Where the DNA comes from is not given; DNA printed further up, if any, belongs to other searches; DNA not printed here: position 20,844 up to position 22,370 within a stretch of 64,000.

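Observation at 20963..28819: Shared promoter palindrome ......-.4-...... (iron-box-like) defines a putative seven-gene regulon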

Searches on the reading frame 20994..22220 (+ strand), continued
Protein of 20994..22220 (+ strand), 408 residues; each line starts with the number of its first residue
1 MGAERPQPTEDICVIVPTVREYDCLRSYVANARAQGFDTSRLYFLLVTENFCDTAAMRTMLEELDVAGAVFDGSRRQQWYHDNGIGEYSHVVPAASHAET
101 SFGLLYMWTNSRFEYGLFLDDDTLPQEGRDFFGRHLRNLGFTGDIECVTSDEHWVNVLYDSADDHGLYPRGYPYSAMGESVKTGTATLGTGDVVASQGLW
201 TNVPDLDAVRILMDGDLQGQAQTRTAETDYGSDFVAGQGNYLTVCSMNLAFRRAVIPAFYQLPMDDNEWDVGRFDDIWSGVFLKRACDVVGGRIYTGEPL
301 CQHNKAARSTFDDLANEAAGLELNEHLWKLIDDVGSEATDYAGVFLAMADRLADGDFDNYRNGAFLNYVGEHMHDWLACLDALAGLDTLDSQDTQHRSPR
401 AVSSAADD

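Call 54: find_homologous_proteins(query=L066:10001-11125:+, max_evalue=1e-50)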
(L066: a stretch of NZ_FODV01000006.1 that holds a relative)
Query L066:10001-11125:+ (375 aa): 1494 proteins with E <= 1e-50 among 8000 candidates; the best 120 are listed.
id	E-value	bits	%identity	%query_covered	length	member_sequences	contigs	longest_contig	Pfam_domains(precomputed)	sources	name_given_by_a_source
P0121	1.0e-259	879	100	100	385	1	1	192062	PF03214.20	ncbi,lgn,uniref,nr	ncbi:Reversibly glycosylated polypeptide [Halogranum amylolyticum]|uniref:Reversibly glycosylated po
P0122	3.2e-246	835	94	100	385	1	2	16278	PF03214.20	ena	-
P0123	3.2e-245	831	94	100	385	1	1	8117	PF03214.20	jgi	jgi:hypothetical protein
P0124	4.6e-238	808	90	100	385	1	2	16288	PF03214.20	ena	-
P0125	3.7e-236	802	90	99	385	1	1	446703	PF03214.20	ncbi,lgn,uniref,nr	ncbi:Reversibly glycosylated polypeptide [Halogranum gelatinilyticum]|uniref:Reversibly glycosylated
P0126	2.5e-217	740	83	100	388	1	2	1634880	PF03214.20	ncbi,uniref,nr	ncbi:alpha-1 4-glucan-protein synthase [Halobium salinum]|uniref:Alpha-1 4-glucan-protein synthase n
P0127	2.6e-217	740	84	99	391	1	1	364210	PF03214.20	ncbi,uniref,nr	ncbi:hypothetical protein C440_00110 [Haloferax mucosum ATCC BAA-1512]|uniref:Alpha-1,4-glucan-prote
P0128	5.4e-215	732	83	99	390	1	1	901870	PF03214.20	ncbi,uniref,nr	ncbi:alpha-1 4-glucan-protein synthase [Haloprofundus marisrubri]|uniref:Alpha-1 4-glucan-protein sy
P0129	7.0e-215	732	84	99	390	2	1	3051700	PF03214.20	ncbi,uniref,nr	ncbi:alpha-1 4-glucan-protein synthase [Haloprofundus sp. MHR1]|uniref:alpha-1 4-glucan-protein synt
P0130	8.0e-212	721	83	99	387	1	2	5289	PF03214.20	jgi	jgi:hypothetical protein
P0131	2.5e-211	720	81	100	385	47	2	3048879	PF03214.20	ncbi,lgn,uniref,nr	ncbi:alpha-1 4-glucan-protein synthase [Haloferax larsenii]|uniref:Alpha-1 4-glucan-protein synthase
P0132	3.0e-211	720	82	100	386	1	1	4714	PF03214.20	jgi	-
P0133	3.4e-211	719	82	100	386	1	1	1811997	PF03214.20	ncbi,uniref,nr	ncbi:alpha-1 4-glucan-protein synthase [Natronomonas gomsonensis]|uniref:alpha-1 4-glucan-protein sy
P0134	6.6e-211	718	82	99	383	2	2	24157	PF03214.20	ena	-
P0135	1.3e-210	718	81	100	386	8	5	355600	PF03214.20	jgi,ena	-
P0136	1.3e-210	718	82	99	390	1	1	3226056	PF03214.20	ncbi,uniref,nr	ncbi:alpha-1 4-glucan-protein synthase [Haloprofundus halobius]|uniref:alpha-1 4-glucan-protein synt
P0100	2.2e-210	717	81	99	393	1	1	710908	PF03214.20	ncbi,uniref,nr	ncbi:alpha-1 4-glucan-protein synthase [Natrinema sp. 1APR25-10V2]|uniref:alpha-1 4-glucan-protein s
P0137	5.4e-210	715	81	99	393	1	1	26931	PF03214.20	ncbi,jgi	-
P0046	5.8e-210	715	82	99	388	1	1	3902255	PF03214.20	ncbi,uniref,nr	ncbi:alpha-1 4-glucan-protein synthase [Natrinema sp. SYSU A 869]|uniref:alpha-1 4-glucan-protein sy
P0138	9.9e-210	715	80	99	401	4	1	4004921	PF03214.20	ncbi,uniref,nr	ncbi:alpha-1 4-glucan-protein synthase [Natronosalvus caseinilyticus]|uniref:alpha-1 4-glucan-protei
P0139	1.3e-209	714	81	99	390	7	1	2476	PF03214.20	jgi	jgi:hypothetical protein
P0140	1.3e-209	714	82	99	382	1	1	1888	PF03214.20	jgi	jgi:hypothetical protein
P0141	2.8e-209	713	80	99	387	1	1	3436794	PF03214.20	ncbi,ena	-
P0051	3.1e-209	713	81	99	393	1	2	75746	PF03214.20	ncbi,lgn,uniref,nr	ncbi:alpha-1,4-glucan-protein synthase [Natrinema gari]|uniref:Alpha-1,4-glucan-protein synthase, UD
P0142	3.3e-209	713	82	99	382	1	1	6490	PF03214.20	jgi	jgi:hypothetical protein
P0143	4.2e-209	713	81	99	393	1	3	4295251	PF03214.20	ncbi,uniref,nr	ncbi:alpha-1 4-glucan-protein synthase [Natrinema thermotolerans]|uniref:Alpha-1 4-glucan-protein sy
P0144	6.0e-209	712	82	99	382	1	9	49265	PF03214.20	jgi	jgi:hypothetical protein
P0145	6.7e-209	712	80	99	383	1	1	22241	PF03214.20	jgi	jgi:hypothetical protein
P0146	8.2e-209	712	81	99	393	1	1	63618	PF03214.20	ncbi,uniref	ncbi:alpha-1 4-glucan-protein synthase [Natrinema sp. CGMCC1.2065]|uniref:alpha-1 4-glucan-protein s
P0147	1.0e-208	711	81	100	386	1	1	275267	PF03214.20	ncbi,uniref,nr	ncbi:alpha-1 4-glucan-protein synthase [Natronomonas sp. CBA1123]|uniref:alpha-1 4-glucan-protein sy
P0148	1.2e-208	711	81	99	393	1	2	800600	PF03214.20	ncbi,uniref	ncbi:alpha-1 4-glucan-protein synthase [Natrinema sp. H-ect1]|uniref:alpha-1 4-glucan-protein syntha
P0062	1.3e-208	711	81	99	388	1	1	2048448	PF03214.20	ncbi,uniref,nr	ncbi:alpha-1 4-glucan-protein synthase [Natrinema amylolyticum]|uniref:alpha-1 4-glucan-protein synt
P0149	1.4e-208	711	81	100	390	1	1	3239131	PF03214.20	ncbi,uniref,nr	ncbi:alpha-1 4-glucan-protein synthase [Haloprofundus salilacus]|uniref:alpha-1 4-glucan-protein syn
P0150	1.9e-208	710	82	99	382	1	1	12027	PF03214.20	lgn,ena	-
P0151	3.6e-208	709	81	99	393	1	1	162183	PF03214.20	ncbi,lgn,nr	ncbi:Alpha-1,4-glucan-protein synthase, UDP-forming [Natrinema thermotolerans DSM 11552]|nr:Alpha-1,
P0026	4.5e-208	709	81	99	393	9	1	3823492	PF03214.20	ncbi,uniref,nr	ncbi:alpha-1 4-glucan-protein synthase [Haloterrigena alkaliphila]|uniref:Alpha-1 4-glucan-protein s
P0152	1.3e-207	708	81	99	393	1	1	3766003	PF03214.20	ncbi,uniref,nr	ncbi:alpha-1 4-glucan-protein synthase [Natrinema marinum]|uniref:alpha-1 4-glucan-protein synthase 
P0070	1.6e-207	707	81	99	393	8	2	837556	PF03214.20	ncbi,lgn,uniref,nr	ncbi:alpha-1,4-glucan-protein synthase [Natrinema altunense]|uniref:Alpha-1,4-glucan-protein synthas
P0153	2.7e-207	707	80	99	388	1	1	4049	PF03214.20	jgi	jgi:hypothetical protein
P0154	3.7e-207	706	80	100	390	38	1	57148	PF03214.20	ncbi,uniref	ncbi:alpha-1 4-glucan-protein synthase [Halobellus sp. EA9]|uniref:alpha-1 4-glucan-protein synthase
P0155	4.4e-207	706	80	100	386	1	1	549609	PF03214.20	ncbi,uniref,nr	ncbi:alpha-1 4-glucan-protein synthase [Halegenticoccus soli]|uniref:alpha-1 4-glucan-protein syntha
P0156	4.6e-207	706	80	100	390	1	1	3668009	PF03214.20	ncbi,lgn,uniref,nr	ncbi:hypothetical protein [Halopiger xanaduensis]|uniref:Alpha-1,4-glucan-protein synthase, UDP-form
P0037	4.8e-207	706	81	99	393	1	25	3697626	PF03214.20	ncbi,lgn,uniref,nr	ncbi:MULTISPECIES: hypothetical protein [unclassified Natrinema]|uniref:hypothetical protein n=1 Tax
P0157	1.6e-206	704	80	99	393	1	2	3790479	PF03214.20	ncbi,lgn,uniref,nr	ncbi:Alpha-1,4-glucan-protein synthase, UDP-forming [Natrinema pellirubrum DSM 15624]|uniref:Alpha-1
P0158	2.0e-206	704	79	99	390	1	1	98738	PF03214.20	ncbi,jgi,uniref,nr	ncbi:alpha-1 4-glucan-protein synthase [Halobellus sp. Atlit-38R]|jgi:hypothetical protein|uniref:al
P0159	2.9e-206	703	81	99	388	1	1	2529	PF03214.20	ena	-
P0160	4.0e-206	703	80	100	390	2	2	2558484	PF03214.20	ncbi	ncbi:alpha-1 4-glucan-protein synthase [Halopiger thermotolerans]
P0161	4.5e-206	703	79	100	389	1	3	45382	PF03214.20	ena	-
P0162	4.8e-206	702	79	99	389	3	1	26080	PF03214.20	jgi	jgi:hypothetical protein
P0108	5.4e-206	702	79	99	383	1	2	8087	PF03214.20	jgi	jgi:hypothetical protein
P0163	5.7e-206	702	79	100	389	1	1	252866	PF03214.20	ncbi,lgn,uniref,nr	ncbi:Reversibly glycosylated polypeptide [Halogeometricum rufum]|uniref:Reversibly glycosylated poly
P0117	5.9e-206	702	81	99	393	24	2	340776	PF03214.20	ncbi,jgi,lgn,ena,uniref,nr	ncbi:alpha-1 4-glucan-protein synthase [Natrinema hispanicum]|uniref:Reversibly glycosylated polypep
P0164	7.2e-206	702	80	99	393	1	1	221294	PF03214.20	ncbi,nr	ncbi:hypothetical protein HTG_12375 [Natrinema mahii]|nr:hypothetical protein HTG_12375 [Natrinema m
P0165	7.7e-206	702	81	99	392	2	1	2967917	PF03214.20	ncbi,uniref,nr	ncbi:alpha-1 4-glucan-protein synthase [Halopenitus persicus]|uniref:alpha-1 4-glucan-protein syntha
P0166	1.0e-205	701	78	100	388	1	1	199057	PF03214.20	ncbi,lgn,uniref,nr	ncbi:alpha-1 4-glucan-protein synthase [Halogeometricum limi]|uniref:Reversibly glycosylated polypep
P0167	1.2e-205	701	80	99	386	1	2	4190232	PF03214.20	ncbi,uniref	ncbi:alpha-1 4-glucan-protein synthase [Natrialbaceae archaeon GCM10025810]|uniref:alpha-1 4-glucan-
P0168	1.3e-205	701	80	99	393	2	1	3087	PF03214.20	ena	-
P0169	1.6e-205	701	79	100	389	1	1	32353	PF03214.20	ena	-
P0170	2.3e-205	700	79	99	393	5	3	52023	PF03214.20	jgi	jgi:hypothetical protein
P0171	7.0e-205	699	79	100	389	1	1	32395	PF03214.20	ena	-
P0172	7.9e-205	698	78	100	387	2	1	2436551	PF03214.20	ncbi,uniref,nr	ncbi:alpha-1 4-glucan-protein synthase [Salinigranum salinum]|uniref:alpha-1 4-glucan-protein syntha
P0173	1.3e-204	698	78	100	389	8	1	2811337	PF03214.20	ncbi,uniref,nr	ncbi:alpha-1 4-glucan-protein synthase [Halogeometricum borinquense]|uniref:Alpha-1 4-glucan-protein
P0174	1.3e-204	698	80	99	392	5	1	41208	PF03214.20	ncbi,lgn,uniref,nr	ncbi:Reversibly glycosylated polypeptide [Halopenitus malekzadehii]|uniref:Reversibly glycosylated p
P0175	1.6e-204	697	78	100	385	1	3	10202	PF03214.20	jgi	jgi:hypothetical protein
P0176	1.6e-204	697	80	99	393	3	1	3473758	PF03214.20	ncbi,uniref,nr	ncbi:alpha-1 4-glucan-protein synthase [Natrinema saccharevitans]|uniref:Alpha-1 4-glucan-protein sy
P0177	1.6e-204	697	78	100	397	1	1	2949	PF03214.20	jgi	jgi:hypothetical protein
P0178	2.4e-204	697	79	99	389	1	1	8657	PF03214.20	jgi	jgi:hypothetical protein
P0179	2.5e-204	697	78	100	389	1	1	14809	PF03214.20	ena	-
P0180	5.7e-204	696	78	100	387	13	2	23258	PF03214.20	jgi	jgi:hypothetical protein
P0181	6.5e-204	695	79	99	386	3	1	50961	PF03214.20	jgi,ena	-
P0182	7.2e-204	695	78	100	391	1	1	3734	PF03214.20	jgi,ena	-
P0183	7.9e-204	695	78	100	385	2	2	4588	PF03214.20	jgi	jgi:hypothetical protein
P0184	8.3e-204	695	78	100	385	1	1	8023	PF03214.20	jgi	jgi:hypothetical protein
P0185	9.8e-204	695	78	100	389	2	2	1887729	PF03214.20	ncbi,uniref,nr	ncbi:alpha-1 4-glucan-protein synthase [Salinirubrum litoreum]|uniref:Alpha-1 4-glucan-protein synth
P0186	1.0e-203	695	78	100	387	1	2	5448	PF03214.20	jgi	jgi:hypothetical protein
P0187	3.0e-203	693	78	100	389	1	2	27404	PF03214.20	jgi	jgi:hypothetical protein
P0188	3.3e-203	693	78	100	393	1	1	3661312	PF03214.20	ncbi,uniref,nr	ncbi:alpha-1 4-glucan-protein synthase [Natrinema gelatinilyticum]|uniref:alpha-1 4-glucan-protein s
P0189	4.1e-203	693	78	97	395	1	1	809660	PF03214.20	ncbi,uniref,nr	ncbi:alpha-1 4-glucan-protein synthase [Halobellus captivus]|uniref:alpha-1 4-glucan-protein synthas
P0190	4.2e-203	693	79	100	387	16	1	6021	PF03214.20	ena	-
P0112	5.5e-203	692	79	99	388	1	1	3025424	PF03214.20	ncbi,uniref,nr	ncbi:alpha-1 4-glucan-protein synthase [Halopiger goleimassiliensis]|uniref:alpha-1 4-glucan-protein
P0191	7.4e-203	692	79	99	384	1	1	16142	PF03214.20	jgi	-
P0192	7.7e-203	692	80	99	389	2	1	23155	PF03214.20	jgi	-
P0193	8.4e-203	692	81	99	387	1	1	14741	PF03214.20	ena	-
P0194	1.2e-202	691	78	99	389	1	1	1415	PF03214.20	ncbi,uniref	ncbi:alpha-1 4-glucan-protein synthase [Halobium palmae]|uniref:Alpha-1 4-glucan-protein synthase n=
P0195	1.2e-202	691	79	99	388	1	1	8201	PF03214.20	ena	-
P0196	1.3e-202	691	78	100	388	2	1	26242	PF03214.20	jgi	jgi:hypothetical protein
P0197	1.3e-202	691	77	100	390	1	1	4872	PF03214.20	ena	-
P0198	1.4e-202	691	80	99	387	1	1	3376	PF03214.20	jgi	-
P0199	6.2e-202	689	78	100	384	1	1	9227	PF03214.20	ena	-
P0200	7.1e-202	689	79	100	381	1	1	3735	PF03214.20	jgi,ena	-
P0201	7.7e-202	689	79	100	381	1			PF03214.20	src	-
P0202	8.5e-202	688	80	99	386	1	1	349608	PF03214.20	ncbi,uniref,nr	ncbi:alpha-1 4-glucan-protein synthase [Halorussus amylolyticus]|uniref:alpha-1 4-glucan-protein syn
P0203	1.1e-201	688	79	100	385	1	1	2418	PF03214.20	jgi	jgi:hypothetical protein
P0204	1.7e-201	688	77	99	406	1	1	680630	PF03214.20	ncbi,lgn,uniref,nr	ncbi:alpha-1 4-glucan-protein synthase [Natrinema salaciae]|uniref:Reversibly glycosylated polypepti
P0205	1.7e-201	687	79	100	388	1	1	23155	PF03214.20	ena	-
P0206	2.0e-201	687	78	99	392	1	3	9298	PF03214.20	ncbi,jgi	ncbi:MAG: hypothetical protein ACI8XM_000961 [Haloarculaceae archaeon]|jgi:hypothetical protein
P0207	2.0e-201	687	78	100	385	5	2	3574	PF03214.20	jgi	jgi:hypothetical protein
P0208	2.1e-201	687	77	100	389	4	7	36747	PF03214.20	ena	-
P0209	2.9e-201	687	78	99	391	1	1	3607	PF03214.20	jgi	jgi:hypothetical protein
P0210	3.2e-201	687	78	100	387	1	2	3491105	PF03214.20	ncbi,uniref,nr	ncbi:alpha-1 4-glucan-protein synthase [Halorussus caseinilyticus]|uniref:Alpha-1 4-glucan-protein s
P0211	3.8e-201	686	78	100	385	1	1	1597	PF03214.20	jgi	jgi:hypothetical protein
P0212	4.2e-201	686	78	100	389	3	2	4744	PF03214.20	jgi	jgi:hypothetical protein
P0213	6.2e-201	686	79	99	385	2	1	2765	PF03214.20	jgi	-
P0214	6.3e-201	686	76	99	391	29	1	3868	PF03214.20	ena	-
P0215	7.3e-201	685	77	99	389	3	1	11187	PF03214.20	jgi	jgi:hypothetical protein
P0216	7.5e-201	685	79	99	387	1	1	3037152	PF03214.20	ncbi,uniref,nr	ncbi:alpha-1 4-glucan-protein synthase [Halorussus salilacus]|uniref:alpha-1 4-glucan-protein syntha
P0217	7.8e-201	685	78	100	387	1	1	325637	PF03214.20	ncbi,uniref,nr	ncbi:alpha-1 4-glucan-protein synthase [Halorussus ruber]|uniref:alpha-1 4-glucan-protein synthase n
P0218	1.0e-200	685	77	99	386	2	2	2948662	PF03214.20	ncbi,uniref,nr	ncbi:alpha-1 4-glucan-protein synthase [Halomarina halobia]|uniref:Alpha-1 4-glucan-protein synthase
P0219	1.0e-200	685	78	100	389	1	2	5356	PF03214.20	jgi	jgi:hypothetical protein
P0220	1.2e-200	685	79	99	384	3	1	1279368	PF03214.20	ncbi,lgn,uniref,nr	ncbi:Reversibly glycosylated polypeptide [Natronoarchaeum philippinense]|uniref:Reversibly glycosyla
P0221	1.3e-200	685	78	100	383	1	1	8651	PF03214.20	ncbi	ncbi:MAG: alpha-1 4-glucan-protein synthase [Halohasta sp.]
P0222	1.3e-200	685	78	100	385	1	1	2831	PF03214.20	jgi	jgi:hypothetical protein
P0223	1.4e-200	685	79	100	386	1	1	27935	PF03214.20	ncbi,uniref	ncbi:alpha-1 4-glucan-protein synthase [Halopenitus sp. H-Gu1]|uniref:alpha-1 4-glucan-protein synth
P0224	1.5e-200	684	78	100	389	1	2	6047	PF03214.20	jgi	jgi:hypothetical protein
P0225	1.7e-200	684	76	100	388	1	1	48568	PF03214.20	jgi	jgi:hypothetical protein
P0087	1.7e-200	684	78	99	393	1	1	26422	PF03214.20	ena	-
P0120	2.0e-200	684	79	99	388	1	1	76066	PF03214.20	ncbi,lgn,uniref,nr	ncbi:alpha-1,4-glucan-protein synthase [Natronococcus jeotgali]|uniref:Alpha-1,4-glucan-protein synt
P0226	2.8e-200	683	79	99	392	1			PF03214.20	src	-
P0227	3.1e-200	683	77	100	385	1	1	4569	PF03214.20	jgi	jgi:hypothetical protein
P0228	3.8e-200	683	78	97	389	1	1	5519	PF03214.20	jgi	-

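Call 55: list_cluster_members(proteins=[P0131])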
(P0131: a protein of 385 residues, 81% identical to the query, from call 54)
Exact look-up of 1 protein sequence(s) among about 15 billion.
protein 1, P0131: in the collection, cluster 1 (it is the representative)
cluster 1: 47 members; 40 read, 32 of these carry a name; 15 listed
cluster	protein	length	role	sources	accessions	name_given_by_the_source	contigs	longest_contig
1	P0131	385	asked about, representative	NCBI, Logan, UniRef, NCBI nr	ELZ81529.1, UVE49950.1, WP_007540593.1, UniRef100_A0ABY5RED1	alpha-1 4-glucan-protein synthase [Haloferax larsenii] | Alpha-1 4-glucan-protein synthase n=1 Tax=Haloferax larsenii TaxID=302484 ... | hypothetical protein [Haloferax larsenii]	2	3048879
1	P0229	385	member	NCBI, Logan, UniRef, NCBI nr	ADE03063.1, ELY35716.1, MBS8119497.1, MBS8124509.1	hypothetical protein [Haloferax volcanii] | Arabinopyranose mutase-like protein n=3 Tax=Haloferax volcanii TaxID=2246 ...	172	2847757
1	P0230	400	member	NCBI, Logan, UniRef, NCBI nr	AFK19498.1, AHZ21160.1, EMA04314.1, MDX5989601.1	alpha-1 4-glucan-protein synthase [Haloferax mediterranei ATCC 33500] | Alpha-1 4-glucan-protein synthase n=1 Tax=Haloferax mediterranei (strain ATCC 33500 / DSM ... | hypothetical protein [Haloferax mediterranei]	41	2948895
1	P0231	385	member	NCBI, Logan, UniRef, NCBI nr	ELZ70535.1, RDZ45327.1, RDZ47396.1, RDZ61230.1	alpha-1 4-glucan-protein synthase [Haloferax sp. Atlit-10N] | Alpha-1,4-glucan-protein synthase, UDP-forming n=1 Tax=Haloferax prahovense (strain DSM ... | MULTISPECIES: hypothetical protein [Haloferax]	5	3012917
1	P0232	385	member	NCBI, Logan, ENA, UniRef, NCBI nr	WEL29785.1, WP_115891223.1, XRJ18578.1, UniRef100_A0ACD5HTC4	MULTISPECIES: alpha-1 4-glucan-protein synthase [Haloferax] | Alpha-1 4-glucan-protein synthase n=1 Tax=Haloferax sp. Atlit-48N TaxID=2077198 ...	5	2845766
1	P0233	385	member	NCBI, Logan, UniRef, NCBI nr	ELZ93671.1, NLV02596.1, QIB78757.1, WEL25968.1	alpha-1 4-glucan-protein synthase [Haloferax volcanii] | Alpha-1 4-glucan-protein synthase n=2 Tax=Haloferax volcanii TaxID=2246 ... | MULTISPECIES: hypothetical protein [Haloferax]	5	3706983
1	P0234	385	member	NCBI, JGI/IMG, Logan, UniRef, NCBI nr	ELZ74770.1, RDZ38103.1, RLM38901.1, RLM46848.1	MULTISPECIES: hypothetical protein [Haloferax] | hypothetical protein | Alpha-1,4-glucan-protein synthase, UDP-forming n=2 Tax=Haloferax volcanii TaxID=2246 ...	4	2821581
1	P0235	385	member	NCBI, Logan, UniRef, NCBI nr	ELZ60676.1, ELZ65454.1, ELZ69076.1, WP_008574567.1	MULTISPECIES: hypothetical protein [unclassified Haloferax] | hypothetical protein n=1 Tax=unclassified Haloferax TaxID=2625095 RepID=UPI0002B0BA53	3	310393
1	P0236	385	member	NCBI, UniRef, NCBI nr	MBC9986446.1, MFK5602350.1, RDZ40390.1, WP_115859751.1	alpha-1 4-glucan-protein synthase [Haloferax sp. Atlit-47N] | alpha-1 4-glucan-protein synthase n=1 Tax=Haloferax TaxID=2251 RepID=UPI000E22A3F1 | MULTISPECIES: alpha-1 4-glucan-protein synthase [unclassified Haloferax]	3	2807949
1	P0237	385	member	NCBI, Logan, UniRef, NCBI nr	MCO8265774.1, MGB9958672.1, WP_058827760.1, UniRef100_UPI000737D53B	alpha-1 4-glucan-protein synthase [Haloferax prahovense] | alpha-1 4-glucan-protein synthase n=1 Tax=Haloferax TaxID=2251 RepID=UPI000737D53B | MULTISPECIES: alpha-1 4-glucan-protein synthase [unclassified Haloferax]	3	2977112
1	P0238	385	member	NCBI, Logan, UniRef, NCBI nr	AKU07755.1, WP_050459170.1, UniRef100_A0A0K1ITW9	alpha-1 4-glucan-protein synthase [Haloferax gibbonsii] | Alpha-1,4-glucan-protein synthase, UDP-forming n=1 Tax=Haloferax gibbonsii TaxID=35746 ...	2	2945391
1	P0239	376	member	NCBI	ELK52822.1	hypothetical protein D320_13244, partial [Haloferax sp. BAB-2207]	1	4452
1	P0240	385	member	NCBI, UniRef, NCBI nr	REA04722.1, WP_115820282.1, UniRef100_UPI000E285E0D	alpha-1 4-glucan-protein synthase [Haloferax sp. Atlit-6N] | alpha-1 4-glucan-protein synthase n=1 Tax=Haloferax sp. Atlit-6N TaxID=2077205 ...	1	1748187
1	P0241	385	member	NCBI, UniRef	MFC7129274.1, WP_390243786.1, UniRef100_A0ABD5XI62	alpha-1 4-glucan-protein synthase [Haloferax chudinovii] | Alpha-1 4-glucan-protein synthase n=1 Tax=Haloferax chudinovii TaxID=1109010 ...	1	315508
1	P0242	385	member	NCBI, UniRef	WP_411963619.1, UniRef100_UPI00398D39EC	alpha-1 4-glucan-protein synthase [Haloferax sp. YSMS24] | alpha-1 4-glucan-protein synthase n=1 Tax=Haloferax sp. YSMS24 TaxID=3388425 ...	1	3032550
